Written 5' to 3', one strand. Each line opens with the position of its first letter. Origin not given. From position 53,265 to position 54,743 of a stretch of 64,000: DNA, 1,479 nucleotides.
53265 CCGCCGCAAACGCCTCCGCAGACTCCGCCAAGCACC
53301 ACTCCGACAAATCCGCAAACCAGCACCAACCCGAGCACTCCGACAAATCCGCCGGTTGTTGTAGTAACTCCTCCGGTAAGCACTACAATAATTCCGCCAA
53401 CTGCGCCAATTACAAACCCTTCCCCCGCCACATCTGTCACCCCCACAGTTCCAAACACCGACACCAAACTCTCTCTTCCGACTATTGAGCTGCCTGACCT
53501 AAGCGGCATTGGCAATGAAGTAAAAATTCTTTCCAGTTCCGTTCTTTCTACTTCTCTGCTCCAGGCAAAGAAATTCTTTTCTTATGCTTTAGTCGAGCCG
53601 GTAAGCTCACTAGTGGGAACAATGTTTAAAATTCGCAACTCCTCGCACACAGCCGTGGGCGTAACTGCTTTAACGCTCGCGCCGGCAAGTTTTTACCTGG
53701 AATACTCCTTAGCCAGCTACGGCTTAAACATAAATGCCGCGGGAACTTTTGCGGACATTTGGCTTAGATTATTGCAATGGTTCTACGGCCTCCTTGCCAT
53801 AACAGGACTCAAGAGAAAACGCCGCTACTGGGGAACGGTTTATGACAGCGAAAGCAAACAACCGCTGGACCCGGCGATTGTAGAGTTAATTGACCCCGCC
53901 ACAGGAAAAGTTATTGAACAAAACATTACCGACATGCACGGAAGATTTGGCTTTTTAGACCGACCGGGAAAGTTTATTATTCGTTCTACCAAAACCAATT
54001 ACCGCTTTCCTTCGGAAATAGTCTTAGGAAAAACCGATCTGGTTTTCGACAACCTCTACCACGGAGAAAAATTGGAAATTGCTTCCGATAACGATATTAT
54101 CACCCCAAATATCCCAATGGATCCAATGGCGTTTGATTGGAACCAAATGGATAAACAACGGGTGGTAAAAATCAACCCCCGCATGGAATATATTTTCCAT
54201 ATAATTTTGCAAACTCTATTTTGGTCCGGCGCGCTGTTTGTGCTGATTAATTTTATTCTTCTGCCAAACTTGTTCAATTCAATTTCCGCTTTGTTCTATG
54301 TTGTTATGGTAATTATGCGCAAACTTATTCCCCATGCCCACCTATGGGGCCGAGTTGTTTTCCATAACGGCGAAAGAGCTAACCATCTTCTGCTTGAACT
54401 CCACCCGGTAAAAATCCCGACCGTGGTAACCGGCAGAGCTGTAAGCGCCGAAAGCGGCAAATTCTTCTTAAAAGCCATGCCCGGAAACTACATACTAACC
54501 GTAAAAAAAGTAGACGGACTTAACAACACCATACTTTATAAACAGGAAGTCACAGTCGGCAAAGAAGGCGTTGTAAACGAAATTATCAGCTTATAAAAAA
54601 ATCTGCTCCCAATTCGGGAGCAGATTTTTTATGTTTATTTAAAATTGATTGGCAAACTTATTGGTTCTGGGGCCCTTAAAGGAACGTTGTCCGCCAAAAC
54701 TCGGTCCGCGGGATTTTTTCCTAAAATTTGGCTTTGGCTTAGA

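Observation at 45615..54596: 2993-aa surface giant combining discoidin, FN3, PA14, duplicated Gly-rich beta-helix blocks, poly-Gly tracts and a C-terminal membrane-embedded CarbopepD-reg pair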

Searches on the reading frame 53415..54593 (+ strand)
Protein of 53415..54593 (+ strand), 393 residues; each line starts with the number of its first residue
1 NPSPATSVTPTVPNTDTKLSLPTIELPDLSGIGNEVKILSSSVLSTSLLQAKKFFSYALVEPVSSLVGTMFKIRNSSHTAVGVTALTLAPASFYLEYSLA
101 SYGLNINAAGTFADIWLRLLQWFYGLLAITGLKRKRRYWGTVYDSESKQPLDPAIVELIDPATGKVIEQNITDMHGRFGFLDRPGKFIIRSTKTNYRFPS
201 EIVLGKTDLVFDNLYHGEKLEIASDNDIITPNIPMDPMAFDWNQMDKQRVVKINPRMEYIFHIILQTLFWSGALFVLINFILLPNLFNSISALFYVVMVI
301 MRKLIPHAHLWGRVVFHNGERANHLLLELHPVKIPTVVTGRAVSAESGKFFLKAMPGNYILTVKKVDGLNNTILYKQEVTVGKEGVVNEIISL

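Call 10: search_protein_families(library=pfam, proteins=[window:53415-54593:+], max_evalue=10)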
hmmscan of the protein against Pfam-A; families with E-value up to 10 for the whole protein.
window:53415-54593:+ (393 aa): 3 families
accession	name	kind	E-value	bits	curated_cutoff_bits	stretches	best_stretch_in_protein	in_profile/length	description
PF13620.12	CarboxypepD_reg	-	2e-05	25.3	32.3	2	140-196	4-59/82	Carboxypeptidase regulatory-like domain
PF13715.12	CarbopepD_reg_2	-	0.016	15.7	32.2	1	140-194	3-53/88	CarboxypepD_reg-like domain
PF07210.18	DUF1416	-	0.054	13.8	23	1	140-193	24-74/97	Protein of unknown function (DUF1416)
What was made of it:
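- On CarboxypepD_reg / transthyretin-like sandwich (PF13620): This protein scores 25.3 bits over two stretches, below the cut-off (call 10).
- Checked: C-terminus: CarboxypepD_reg gives two stretches at E 2e-5, 25.3 bits, below the 32.3 cut-off (call 10).
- In this protein CarboxypepD_reg is below the Pfam cut-off (call 10).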

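Call 16: find_homologous_proteins(query=window:53535-54593:+, max_evalue=0.001)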
Query window:53535-54593:+ (353 aa): 36 proteins with E <= 0.001 among 2554 candidates.
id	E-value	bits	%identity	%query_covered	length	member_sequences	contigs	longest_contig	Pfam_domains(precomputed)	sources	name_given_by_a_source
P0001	1.2e-135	470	75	75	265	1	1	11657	PF13620.13,PF22904.4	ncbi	-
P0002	3.0e-121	423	55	93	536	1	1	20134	PF13620.13,PF22904.4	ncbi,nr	ncbi:MAG: carboxypeptidase-like regulatory domain-containing protein [Patescibacteria group bacteriu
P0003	6.0e-98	346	50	90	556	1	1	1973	PF13715.13,PF07691.18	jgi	jgi:hypothetical protein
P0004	3.8e-97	343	48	92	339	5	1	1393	PF13715.13,PF13620.13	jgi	-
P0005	4.3e-90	320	47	84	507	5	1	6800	-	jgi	jgi:hypothetical protein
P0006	1.5e-89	318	45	91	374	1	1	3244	PF22904.4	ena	-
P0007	4.2e-85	304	44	89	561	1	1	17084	PF13620.13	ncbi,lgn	-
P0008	7.5e-85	303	45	91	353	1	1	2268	PF13715.13,PF22904.4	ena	-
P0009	8.0e-81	290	46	79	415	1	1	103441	PF22904.4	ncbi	-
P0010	1.2e-80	289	43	91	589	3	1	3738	-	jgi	jgi:hypothetical protein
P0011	1.3e-80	289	42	98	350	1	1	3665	PF13715.13,PF13620.13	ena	-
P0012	1.1e-78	283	46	89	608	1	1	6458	-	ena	-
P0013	1.1e-77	279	44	88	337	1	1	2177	PF13620.13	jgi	-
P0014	3.5e-77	278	44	79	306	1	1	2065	PF13620.13,PF22904.4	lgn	-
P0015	4.2e-77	278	50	71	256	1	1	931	PF13715.13,PF13620.13,PF22904.4,PF17210.10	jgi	jgi:hypothetical protein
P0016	5.7e-76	274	45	78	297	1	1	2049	PF13715.13,PF13620.13,PF22904.4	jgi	jgi:hypothetical protein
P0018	2.6e-73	265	48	76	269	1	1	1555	PF13620.13,PF22904.4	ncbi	-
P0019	8.1e-71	257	41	83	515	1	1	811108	-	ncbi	-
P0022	1.6e-65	239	45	82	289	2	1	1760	PF13715.13,PF13620.13,PF22904.4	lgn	-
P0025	8.8e-63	230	38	87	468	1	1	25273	PF13620.13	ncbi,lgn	-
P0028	1.1e-52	197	38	76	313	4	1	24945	PF13620.13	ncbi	-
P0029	1.7e-50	190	42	75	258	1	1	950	PF13715.13,PF13620.13,PF22904.4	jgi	jgi:hypothetical protein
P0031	7.1e-41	158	38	76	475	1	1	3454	PF13620.13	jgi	jgi:hypothetical protein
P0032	3.2e-34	137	36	69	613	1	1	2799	PF13620.13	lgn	-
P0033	1.1e-30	125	32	76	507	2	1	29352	PF13620.13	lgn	-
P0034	5.6e-29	119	33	79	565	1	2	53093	PF13715.13,PF13620.13,PF17210.10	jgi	jgi:hypothetical protein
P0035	2.2e-17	81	29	66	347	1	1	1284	PF13715.13,PF13620.13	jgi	jgi:hypothetical protein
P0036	3.7e-7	48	29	46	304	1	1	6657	PF13715.13,PF11974.15,PF13620.13,PF22904.4,PF17210.10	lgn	-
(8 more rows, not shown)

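Call 19: find_related_loci(query=A1, collection=genome_contigs, flank=10000)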
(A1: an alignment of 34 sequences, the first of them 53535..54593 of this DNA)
Query A1 (353 aa) in genome_contigs; peptide patterns used: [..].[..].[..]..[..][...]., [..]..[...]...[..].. (x = any residue, [..] = any of these).
576 stretches matched a pattern; 528 encode a relative of the query (tblastn E <= 1e-3); the best 80 are kept; 79 distinct loci.
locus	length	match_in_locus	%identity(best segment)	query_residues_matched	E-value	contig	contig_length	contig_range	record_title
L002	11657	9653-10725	69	1-353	5e-150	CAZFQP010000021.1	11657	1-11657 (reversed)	MAG TPA_asm: uncultured Candidatus Saccharibacteria bacterium isolate SRP278252_co1_731 genome assembly, contig: NODE_98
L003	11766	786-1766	55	24-351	3e-122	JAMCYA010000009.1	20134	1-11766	MAG: Patescibacteria group bacterium isolate FK_Sedi_B_Bin.374 NODE_9340_length_20134_cov_1.83772, whole genome shotgun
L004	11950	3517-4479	47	32-353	6e-102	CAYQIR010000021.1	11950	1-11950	MAG TPA_asm: uncultured Candidatus Saccharibacteria bacterium isolate binchicken_co38_1169 genome assembly, contig: NODE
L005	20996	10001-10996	48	20-353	4e-100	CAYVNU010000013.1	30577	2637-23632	MAG TPA_asm: uncultured Candidatus Saccharibacteria bacterium isolate SRP278252_co1_309 genome assembly, contig: NODE_23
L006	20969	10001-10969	48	29-353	9e-99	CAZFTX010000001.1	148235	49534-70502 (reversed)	MAG TPA_asm: uncultured Candidatus Saccharibacteria bacterium isolate SRP342105_co1_257 genome assembly, contig: NODE_11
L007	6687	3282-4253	43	25-353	4e-95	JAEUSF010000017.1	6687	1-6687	MAG: Candidatus Doudnabacteria bacterium isolate new MAG-296 NODE_17_length_6687_cov_4.418911, whole genome shotgun sequ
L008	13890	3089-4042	47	36-353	5e-95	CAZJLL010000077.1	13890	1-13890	MAG TPA_asm: uncultured Candidatus Saccharibacteria bacterium isolate binchicken_co84_202 genome assembly, contig: k141_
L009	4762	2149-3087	46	39-353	3e-93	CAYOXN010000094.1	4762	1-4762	MAG TPA_asm: uncultured Candidatus Saccharibacteria bacterium isolate SRP286056_co1_736 genome assembly, contig: NODE_26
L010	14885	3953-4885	47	36-353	1e-92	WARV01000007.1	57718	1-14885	MAG: Patescibacteria group bacterium isolate AMAZON01 genome_7, whole genome shotgun sequence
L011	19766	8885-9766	51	56-353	2e-88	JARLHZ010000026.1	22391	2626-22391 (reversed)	MAG: Candidatus Doudnabacteria bacterium isolate MAG_CO250 MetaCoAG_Bin_250_Oxic_k141_1131655, whole genome shotgun sequ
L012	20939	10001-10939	43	41-353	1e-84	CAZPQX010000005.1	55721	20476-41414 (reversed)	MAG TPA_asm: uncultured Candidatus Saccharibacteria bacterium isolate SRP292972_co1_63 genome assembly, contig: NODE_383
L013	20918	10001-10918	42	43-351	2e-79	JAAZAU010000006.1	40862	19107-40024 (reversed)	MAG: Parcubacteria group bacterium isolate AS06rmzACSIP_46 313582_AS06, whole genome shotgun sequence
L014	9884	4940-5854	43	44-351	4e-78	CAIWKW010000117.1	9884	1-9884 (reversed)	MAG: Candidatus Doudnabacteria bacterium isolate AlinenLipids_bin-7426 genome assembly, contig: bin-7426:117/227, whole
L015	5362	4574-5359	44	32-289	1e-73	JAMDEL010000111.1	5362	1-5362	MAG: Patescibacteria group bacterium isolate FK_Sedi_B_Bin.102 NODE_67613_length_5362_cov_1.78777, whole genome shotgun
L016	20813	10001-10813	43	72-353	3e-68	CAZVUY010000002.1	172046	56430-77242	MAG TPA_asm: uncultured Candidatus Saccharibacteria bacterium isolate SRP300315_co1_63 genome assembly, contig: NODE_33_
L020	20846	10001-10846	41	76-353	2e-64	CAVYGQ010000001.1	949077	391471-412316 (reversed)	MAG: Candidatus Doudnabacteria bacterium isolate MFD03726.bin.1.74 genome assembly, contig: contig_17402, whole genome s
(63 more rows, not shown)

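Call 25: search_solved_structures(query=window:53535-54593:+, max_evalue=1, show_alignments=1)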
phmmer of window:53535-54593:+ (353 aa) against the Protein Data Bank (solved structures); distinct sequences matched with E-value up to 1: 1.
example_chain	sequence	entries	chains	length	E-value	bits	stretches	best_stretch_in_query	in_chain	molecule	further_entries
8iuf_E3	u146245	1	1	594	0.81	11.8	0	6-51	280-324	NDUEG3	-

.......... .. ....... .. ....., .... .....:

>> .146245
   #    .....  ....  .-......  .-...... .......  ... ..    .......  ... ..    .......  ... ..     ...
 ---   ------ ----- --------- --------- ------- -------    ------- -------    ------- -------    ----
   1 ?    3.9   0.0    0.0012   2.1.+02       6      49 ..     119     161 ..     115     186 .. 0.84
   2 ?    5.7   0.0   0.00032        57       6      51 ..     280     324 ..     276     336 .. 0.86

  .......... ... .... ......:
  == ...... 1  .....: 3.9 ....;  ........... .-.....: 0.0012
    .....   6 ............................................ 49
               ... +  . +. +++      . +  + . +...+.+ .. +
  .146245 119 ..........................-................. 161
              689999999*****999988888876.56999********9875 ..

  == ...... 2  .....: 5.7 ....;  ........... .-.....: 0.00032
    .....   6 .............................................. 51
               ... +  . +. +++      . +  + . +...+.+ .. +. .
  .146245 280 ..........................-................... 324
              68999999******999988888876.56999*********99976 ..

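Call 28: search_protein_families(library=pfam, proteins=[P0001, P0002, P0009, P0019, P0028, P0034, P0036], max_evalue=0.01)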
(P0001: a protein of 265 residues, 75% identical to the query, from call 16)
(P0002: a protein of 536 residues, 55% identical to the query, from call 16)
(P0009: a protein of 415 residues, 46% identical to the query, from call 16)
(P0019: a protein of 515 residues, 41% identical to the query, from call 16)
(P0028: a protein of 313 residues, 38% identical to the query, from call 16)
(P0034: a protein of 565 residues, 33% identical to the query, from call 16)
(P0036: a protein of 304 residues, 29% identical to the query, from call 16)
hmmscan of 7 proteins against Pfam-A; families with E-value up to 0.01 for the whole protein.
P0001 (265 aa): 4 families
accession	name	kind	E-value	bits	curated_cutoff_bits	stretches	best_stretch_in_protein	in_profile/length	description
PF13620.12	CarboxypepD_reg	-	5.9e-07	30.2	32.3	0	12-69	4-60/82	Carboxypeptidase regulatory-like domain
PF06427.17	UDP-g_GGTase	-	0.0041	17.6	26.2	0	211-246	29-62/108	UDP-glucose:Glycoprotein Glucosyltransferase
PF13715.12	CarbopepD_reg_2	-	0.0042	17.5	32.2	0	12-75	3-62/88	CarboxypepD_reg-like domain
PF17210.9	SdrD_B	-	0.0044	17.7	29.7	0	19-73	20-74/112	SdrD B-like domain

P0002 (536 aa): 2 families
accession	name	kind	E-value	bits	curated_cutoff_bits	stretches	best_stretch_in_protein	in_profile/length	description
PF13620.12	CarboxypepD_reg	-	2.3e-07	31.5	32.3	1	283-340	4-60/82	Carboxypeptidase regulatory-like domain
PF13715.12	CarbopepD_reg_2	-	0.0086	16.5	32.2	0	283-339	3-55/88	CarboxypepD_reg-like domain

P0009 (415 aa): 3 families
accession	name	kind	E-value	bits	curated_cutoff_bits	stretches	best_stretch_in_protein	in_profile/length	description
PF06427.17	UDP-g_GGTase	-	4.2e-05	24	26.2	0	341-394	7-59/108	UDP-glucose:Glycoprotein Glucosyltransferase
PF07210.18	DUF1416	-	0.0045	17.3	23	0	171-215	29-72/97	Protein of unknown function (DUF1416)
PF23194.1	NOMO_5th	-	0.007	17.2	27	0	369-401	36-69/89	NOMO fifth transthyretin-like domain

P0019 (515 aa): 0 families

P0028 (313 aa): 3 families
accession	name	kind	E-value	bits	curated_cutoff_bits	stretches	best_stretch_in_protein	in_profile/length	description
PF13620.12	CarboxypepD_reg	-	2.3e-07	31.5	32.3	1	46-104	3-60/82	Carboxypeptidase regulatory-like domain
PF17210.9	SdrD_B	-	0.0035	18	29.7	0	61-113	27-79/112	SdrD B-like domain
PF13715.12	CarbopepD_reg_2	-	0.0074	16.7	32.2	0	47-112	3-64/88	CarboxypepD_reg-like domain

P0034 (565 aa): 5 families
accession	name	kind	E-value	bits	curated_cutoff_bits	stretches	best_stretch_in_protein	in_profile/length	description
PF13620.12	CarboxypepD_reg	-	2.5e-13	50.6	32.3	1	309-365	4-60/82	Carboxypeptidase regulatory-like domain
PF13715.12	CarbopepD_reg_2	-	4.6e-06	27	32.2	1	309-373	3-64/88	CarboxypepD_reg-like domain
PF17210.9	SdrD_B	-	2.3e-05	25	29.7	1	316-376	20-81/112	SdrD B-like domain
PF23194.1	NOMO_5th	-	0.0059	17.4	27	0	322-360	18-57/89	NOMO fifth transthyretin-like domain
PF11974.14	bMG3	-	0.0076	16.6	34.9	0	315-348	23-56/103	Bacterial alpha-2-macroglobulin MG3 domain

P0036 (304 aa): 6 families
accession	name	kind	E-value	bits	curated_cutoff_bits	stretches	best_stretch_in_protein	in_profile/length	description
PF13620.12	CarboxypepD_reg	-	7e-18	65.2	32.3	2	222-284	5-69/82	Carboxypeptidase regulatory-like domain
PF13715.12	CarbopepD_reg_2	-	1.8e-07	31.5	32.2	0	61-116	3-52/88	CarboxypepD_reg-like domain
PF11974.14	bMG3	-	2e-06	28.1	34.9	1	223-262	20-59/103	Bacterial alpha-2-macroglobulin MG3 domain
PF17210.9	SdrD_B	-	7e-06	26.7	29.7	1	68-118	20-68/112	SdrD B-like domain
PF23374.1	Fn3_arc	-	0.0058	17.1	28.9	0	222-273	27-72/78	Archaeal fibronectin-III type-like domain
PF07210.18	DUF1416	-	0.0096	16.3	23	0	223-270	26-72/97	Protein of unknown function (DUF1416)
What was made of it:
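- On CarboxypepD_reg / transthyretin-like sandwich (PF13620): Family members P0034 (50.6 bits) and P0036 (65.2 bits, two stretches) pass (call 28).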

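Call 31: predict_structure(alignment_id=A1)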
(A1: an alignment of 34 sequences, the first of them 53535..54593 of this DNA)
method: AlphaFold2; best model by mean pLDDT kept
length: 353 residues; sequences in the alignment: 34
mean_pLDDT: 82.4   pTM: 0.54
mean pLDDT of the five models: 82.4, 81.8, 80.2, 80.2, 79.6
residues with pLDDT >= 90: 178; 70-90: 98; 50-70: 58; < 50: 19
segments of 3 or more residues with pLDDT < 50: 63-70
pLDDT, mean of each block of 10 residues (from residue 1): 50 51 52 53 68 67 45 70 83 84 94 95 96 90 92 97 89 92 78 96 81 69 88 93 93 93 79 93 95 90 94 92 93 96 89 94
secondary structure, 60 per line:
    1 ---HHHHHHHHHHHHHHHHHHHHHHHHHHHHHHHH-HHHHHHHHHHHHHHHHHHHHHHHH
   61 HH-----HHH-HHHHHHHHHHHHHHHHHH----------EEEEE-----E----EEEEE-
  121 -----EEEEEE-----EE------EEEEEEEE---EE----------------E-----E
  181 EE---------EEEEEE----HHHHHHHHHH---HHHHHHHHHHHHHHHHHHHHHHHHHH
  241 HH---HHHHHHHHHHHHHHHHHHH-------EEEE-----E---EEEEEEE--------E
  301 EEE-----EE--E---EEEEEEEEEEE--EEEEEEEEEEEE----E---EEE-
elements in order: H4-35 H37-62 H72-89 E100-104 E115-119 E126-131 E145-152 E180-182 E192-197 H202-211 H215-242 H246-264 E272-275 E285-291 E300-303 E317-327 E330-341 E350-352
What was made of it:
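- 53643..53720 (+): Helix Ha, a hydrophobic helix found in all ectodomain-bearing family members examined; proposed true membrane-spanning anchor. AF2 confidence is low here (call 31).
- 54348..54593 (+): Beta-sandwich 2 (transthyretin-like), ending at the C-terminus. Calls 10, 28 and 31.
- On CarboxypepD_reg / transthyretin-like sandwich (PF13620): The AF2 model has pLDDT>90 in both sandwiches (call 31).
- On Autotransporter / type V adhesin: The C-terminus is helical TM segments plus sandwiches (call 31).
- Checked: Family members pass (50.6 and 65.2 bits, call 28), and the AF2 model shows two beta-sandwiches interleaved with helices (call 31).
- AF2 model of the module, pLDDT 82: two sandwiches interleaved with helices (call 31). 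AF2 confidence for Ha is about 50 (call 31).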

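Call 38: search_protein_families(library=pfam, proteins=[L020:4126-5190:+, L020:5297-6094:+, L020:6199-6732:+, L020:7095-8762:+, L020:8991-9821:+, L020:9842-10849:+, L020:10912-11313:+, L020:11866-12501:+, L020:12566-13108:+, L020:13663-14082:+], max_evalue=0.001)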
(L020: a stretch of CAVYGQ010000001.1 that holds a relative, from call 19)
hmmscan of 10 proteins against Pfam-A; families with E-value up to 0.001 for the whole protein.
L020:4126-5190:+ (355 aa): 6 families
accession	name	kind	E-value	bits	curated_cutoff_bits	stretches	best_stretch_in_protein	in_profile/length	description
PF06723.19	MreB_Mbl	-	1.4e-142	474.8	27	1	15-341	1-325/327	MreB/Mbl protein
PF14450.12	FtsA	-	3e-12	47.4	31.8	1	165-322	2-112/127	Cell division protein FtsA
PF00012.26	HSP70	-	3.1e-12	46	20.6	1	95-209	117-239/599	Hsp70 protein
PF00022.25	Actin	-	9.4e-10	38.1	27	1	41-206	31-189/410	Actin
PF25216.1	Volactin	-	3.7e-05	23.8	35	1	48-331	53-317/321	Volactin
PF11104.14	PilM_2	-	0.00045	19.7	27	0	293-322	278-307/340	Type IV pilus assembly protein PilM;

L020:5297-6094:+ (266 aa): 1 family
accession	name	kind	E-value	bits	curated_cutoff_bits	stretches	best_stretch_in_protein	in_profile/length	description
PF04085.20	MreC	-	1.8e-34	119.1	28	1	119-265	1-147/147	Rod shape-determining protein MreC, barrel core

L020:6199-6732:+ (178 aa): 1 family
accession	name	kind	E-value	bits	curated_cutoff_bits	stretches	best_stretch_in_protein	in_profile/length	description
PF04093.17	MreD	-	0.00032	21.3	24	1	4-160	8-156/158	rod shape-determining protein MreD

L020:7095-8762:+ (556 aa): 2 families
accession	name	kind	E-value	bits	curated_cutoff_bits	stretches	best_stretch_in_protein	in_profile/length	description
PF00905.27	Transpeptidase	-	2e-58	198.4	22.1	1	205-546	2-298/299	Penicillin binding protein transpeptidase domain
PF03717.20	PBP_dimer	-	7.1e-33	115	24.4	1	1-167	8-177/180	Penicillin-binding Protein dimerisation domain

L020:8991-9821:+ (277 aa): 2 families
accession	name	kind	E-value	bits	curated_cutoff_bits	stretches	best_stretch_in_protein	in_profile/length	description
PF02882.25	THF_DHG_CYH_C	-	4.6e-47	159.7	27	1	120-275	3-159/160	Tetrahydrofolate dehydrogenase/cyclohydrolase, NAD(P)-binding domain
PF00763.28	THF_DHG_CYH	-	8.6e-28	97.4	32.8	1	4-115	1-115/115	Tetrahydrofolate dehydrogenase/cyclohydrolase, catalytic domain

L020:9842-10849:+ (336 aa): 1 family
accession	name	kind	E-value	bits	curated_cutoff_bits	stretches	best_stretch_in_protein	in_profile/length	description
PF13620.12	CarboxypepD_reg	-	5.7e-05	23.8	32.3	0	77-133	3-59/82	Carboxypeptidase regulatory-like domain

L020:10912-11313:+ (134 aa): 1 family
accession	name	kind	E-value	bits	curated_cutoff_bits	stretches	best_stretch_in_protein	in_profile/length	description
PF00072.30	Response_reg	-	1.8e-19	70.4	30.2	1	10-113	2-101/111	Response regulator receiver domain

L020:11866-12501:+ (212 aa): 1 family
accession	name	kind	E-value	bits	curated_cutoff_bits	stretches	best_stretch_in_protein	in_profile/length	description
PF04307.19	YdjM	-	2.4e-18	66.7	29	1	32-207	1-166/176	YdjM inner membrane protein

L020:12566-13108:+ (181 aa): 1 family
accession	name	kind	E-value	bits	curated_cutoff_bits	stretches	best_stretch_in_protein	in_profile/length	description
PF02357.24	NusG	-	5.2e-29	101.1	22.2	1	11-111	2-90/93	Transcription termination factor nusG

L020:13663-14082:+ (140 aa): 2 families
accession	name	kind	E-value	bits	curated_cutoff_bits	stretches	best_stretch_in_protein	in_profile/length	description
PF00298.24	Ribosomal_L11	-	1.6e-28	99.3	21.4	1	70-138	1-69/69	Ribosomal protein L11, RNA binding domain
PF03946.19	Ribosomal_L11_N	-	5.6e-25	87.3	32.9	1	9-65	1-58/58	Ribosomal protein L11, N-terminal domain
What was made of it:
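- Gene identities were verified by Pfam in L020 only (call 38).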
